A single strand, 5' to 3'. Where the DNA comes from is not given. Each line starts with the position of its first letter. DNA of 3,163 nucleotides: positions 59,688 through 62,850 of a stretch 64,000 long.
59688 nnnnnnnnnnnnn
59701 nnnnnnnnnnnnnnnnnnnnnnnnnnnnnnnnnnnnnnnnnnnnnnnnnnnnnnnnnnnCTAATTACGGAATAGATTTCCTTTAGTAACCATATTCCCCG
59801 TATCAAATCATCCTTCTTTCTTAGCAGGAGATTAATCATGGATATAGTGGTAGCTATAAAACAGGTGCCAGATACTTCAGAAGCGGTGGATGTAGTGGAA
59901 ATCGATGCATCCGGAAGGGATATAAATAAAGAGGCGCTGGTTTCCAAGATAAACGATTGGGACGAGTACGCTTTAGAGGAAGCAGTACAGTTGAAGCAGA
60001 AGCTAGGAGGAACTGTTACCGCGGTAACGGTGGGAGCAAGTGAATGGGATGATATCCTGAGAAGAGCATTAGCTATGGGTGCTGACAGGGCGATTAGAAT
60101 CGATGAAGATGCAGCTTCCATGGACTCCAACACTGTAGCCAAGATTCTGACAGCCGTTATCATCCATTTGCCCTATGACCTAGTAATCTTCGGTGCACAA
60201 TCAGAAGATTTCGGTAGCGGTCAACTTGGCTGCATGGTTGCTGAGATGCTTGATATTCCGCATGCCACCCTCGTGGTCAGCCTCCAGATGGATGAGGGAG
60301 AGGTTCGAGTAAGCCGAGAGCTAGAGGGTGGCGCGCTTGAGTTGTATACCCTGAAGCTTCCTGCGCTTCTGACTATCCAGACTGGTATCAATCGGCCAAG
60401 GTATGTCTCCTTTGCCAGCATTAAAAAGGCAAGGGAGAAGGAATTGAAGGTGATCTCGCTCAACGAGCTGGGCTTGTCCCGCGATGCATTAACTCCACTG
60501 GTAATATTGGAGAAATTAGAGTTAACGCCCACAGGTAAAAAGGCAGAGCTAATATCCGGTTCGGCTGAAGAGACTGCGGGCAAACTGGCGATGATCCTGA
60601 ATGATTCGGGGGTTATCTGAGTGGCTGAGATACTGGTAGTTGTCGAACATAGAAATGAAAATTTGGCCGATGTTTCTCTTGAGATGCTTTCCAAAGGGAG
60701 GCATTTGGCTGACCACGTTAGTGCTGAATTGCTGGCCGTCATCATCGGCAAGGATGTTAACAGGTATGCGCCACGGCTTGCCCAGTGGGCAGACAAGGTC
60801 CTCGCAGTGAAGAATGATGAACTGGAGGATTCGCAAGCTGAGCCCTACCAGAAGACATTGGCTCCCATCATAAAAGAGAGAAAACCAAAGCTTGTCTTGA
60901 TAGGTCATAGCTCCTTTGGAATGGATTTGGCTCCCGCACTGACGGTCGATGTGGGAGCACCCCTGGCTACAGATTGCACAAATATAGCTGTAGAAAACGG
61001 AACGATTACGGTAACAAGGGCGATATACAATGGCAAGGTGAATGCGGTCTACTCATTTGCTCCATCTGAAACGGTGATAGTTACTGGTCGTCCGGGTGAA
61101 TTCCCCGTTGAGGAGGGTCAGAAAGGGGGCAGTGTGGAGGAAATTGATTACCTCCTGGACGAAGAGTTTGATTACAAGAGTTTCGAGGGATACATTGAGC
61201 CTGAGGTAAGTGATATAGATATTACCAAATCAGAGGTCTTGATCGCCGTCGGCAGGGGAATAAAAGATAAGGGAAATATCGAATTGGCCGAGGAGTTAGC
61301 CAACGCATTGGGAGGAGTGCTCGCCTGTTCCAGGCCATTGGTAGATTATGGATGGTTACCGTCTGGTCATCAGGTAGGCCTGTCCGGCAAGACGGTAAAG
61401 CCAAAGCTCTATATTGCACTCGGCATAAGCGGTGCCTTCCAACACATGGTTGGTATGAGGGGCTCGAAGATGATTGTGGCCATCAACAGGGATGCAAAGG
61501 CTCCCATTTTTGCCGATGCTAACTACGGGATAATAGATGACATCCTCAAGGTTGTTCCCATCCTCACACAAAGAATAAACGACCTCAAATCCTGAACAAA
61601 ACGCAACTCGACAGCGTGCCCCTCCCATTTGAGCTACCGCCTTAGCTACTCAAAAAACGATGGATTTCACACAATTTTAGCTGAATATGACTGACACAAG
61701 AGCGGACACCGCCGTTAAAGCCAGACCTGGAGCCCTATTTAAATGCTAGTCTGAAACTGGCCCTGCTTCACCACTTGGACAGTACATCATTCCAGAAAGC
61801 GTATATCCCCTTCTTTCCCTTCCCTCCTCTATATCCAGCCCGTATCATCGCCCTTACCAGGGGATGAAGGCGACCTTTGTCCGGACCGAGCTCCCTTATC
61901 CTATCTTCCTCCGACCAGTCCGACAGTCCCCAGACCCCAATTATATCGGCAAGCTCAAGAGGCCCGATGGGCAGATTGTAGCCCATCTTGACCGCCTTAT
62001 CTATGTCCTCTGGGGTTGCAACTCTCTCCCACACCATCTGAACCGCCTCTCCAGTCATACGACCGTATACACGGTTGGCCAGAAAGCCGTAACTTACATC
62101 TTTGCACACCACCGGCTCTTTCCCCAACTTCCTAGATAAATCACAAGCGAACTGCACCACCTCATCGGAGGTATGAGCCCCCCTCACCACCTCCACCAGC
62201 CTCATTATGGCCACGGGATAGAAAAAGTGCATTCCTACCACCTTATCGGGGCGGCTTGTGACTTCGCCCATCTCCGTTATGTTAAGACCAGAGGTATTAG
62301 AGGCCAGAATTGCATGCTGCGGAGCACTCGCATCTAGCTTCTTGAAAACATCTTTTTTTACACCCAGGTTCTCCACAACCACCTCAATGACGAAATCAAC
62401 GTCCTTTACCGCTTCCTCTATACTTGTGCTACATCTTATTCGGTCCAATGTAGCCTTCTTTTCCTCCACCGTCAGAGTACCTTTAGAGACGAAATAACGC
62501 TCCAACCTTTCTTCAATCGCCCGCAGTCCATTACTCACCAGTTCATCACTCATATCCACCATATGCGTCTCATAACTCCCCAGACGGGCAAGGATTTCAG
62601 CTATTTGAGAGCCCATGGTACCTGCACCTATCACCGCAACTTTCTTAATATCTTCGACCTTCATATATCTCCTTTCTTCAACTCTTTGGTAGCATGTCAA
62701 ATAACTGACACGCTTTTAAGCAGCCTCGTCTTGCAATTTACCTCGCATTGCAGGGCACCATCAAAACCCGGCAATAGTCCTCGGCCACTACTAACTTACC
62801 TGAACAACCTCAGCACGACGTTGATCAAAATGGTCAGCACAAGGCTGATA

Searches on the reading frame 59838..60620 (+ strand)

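Call 42: search_protein_families(library=pfam, proteins=[window:59838-60620:+], max_evalue=0.00001)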
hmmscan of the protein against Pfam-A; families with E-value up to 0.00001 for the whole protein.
window:59838-60620:+ (260 aa): 1 family
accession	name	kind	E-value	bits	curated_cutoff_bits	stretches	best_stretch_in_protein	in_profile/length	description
PF01012.27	ETF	-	1.8e-42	145.6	26.7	1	34-209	9-179/181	Electron transfer flavoprotein domain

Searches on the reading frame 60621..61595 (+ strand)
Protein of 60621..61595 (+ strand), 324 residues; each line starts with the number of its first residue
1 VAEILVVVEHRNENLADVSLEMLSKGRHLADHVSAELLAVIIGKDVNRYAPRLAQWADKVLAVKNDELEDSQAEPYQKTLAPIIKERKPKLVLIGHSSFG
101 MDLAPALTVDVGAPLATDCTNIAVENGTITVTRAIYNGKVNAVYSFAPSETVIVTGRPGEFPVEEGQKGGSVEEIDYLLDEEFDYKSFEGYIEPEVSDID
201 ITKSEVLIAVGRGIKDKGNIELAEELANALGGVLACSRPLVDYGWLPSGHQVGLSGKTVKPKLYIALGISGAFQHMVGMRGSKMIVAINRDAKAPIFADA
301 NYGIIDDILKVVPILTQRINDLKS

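Call 42: search_protein_families(library=pfam, proteins=[window:60621-61595:+], max_evalue=0.00001)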
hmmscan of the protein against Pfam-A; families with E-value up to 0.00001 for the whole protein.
window:60621-61595:+ (324 aa): 2 families
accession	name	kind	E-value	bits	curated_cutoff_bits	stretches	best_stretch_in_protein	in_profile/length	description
PF01012.27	ETF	-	7.4e-37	127.3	26.7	1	4-176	1-177/181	Electron transfer flavoprotein domain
PF00766.25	ETF_alpha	-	2.1e-34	117.8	27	1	200-280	1-81/81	Electron transfer flavoprotein FAD-binding domain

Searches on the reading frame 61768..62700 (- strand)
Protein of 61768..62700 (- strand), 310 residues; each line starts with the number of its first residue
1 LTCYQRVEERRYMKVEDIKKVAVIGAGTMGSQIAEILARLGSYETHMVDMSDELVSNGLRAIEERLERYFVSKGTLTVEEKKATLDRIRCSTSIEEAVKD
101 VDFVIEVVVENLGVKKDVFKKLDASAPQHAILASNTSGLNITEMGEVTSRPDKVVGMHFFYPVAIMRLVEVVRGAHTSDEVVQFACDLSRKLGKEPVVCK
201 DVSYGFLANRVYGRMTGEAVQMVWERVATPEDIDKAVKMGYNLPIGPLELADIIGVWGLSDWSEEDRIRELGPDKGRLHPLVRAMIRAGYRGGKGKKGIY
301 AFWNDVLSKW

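Call 42: search_protein_families(library=pfam, proteins=[window:61768-62700:-], max_evalue=0.00001)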
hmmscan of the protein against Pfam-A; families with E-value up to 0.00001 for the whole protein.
window:61768-62700:- (310 aa): 4 families
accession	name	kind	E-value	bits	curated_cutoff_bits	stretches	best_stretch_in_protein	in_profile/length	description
PF02737.24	3HCDH_N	-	7.4e-63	212.1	22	1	20-202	1-180/180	3-hydroxyacyl-CoA dehydrogenase, NAD binding domain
PF00725.27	3HCDH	-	1e-19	71.3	22.1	1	205-301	1-96/97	3-hydroxyacyl-CoA dehydrogenase, C-terminal domain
PF00070.33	Pyr_redox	-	5.2e-06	27.3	22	0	20-74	1-54/82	Pyridine nucleotide-disulphide oxidoreductase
PF01210.29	NAD_Gly3P_dh_N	-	6.1e-06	26.7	23.1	0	20-143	1-107/158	NAD-dependent glycerol-3-phosphate dehydrogenase N-terminus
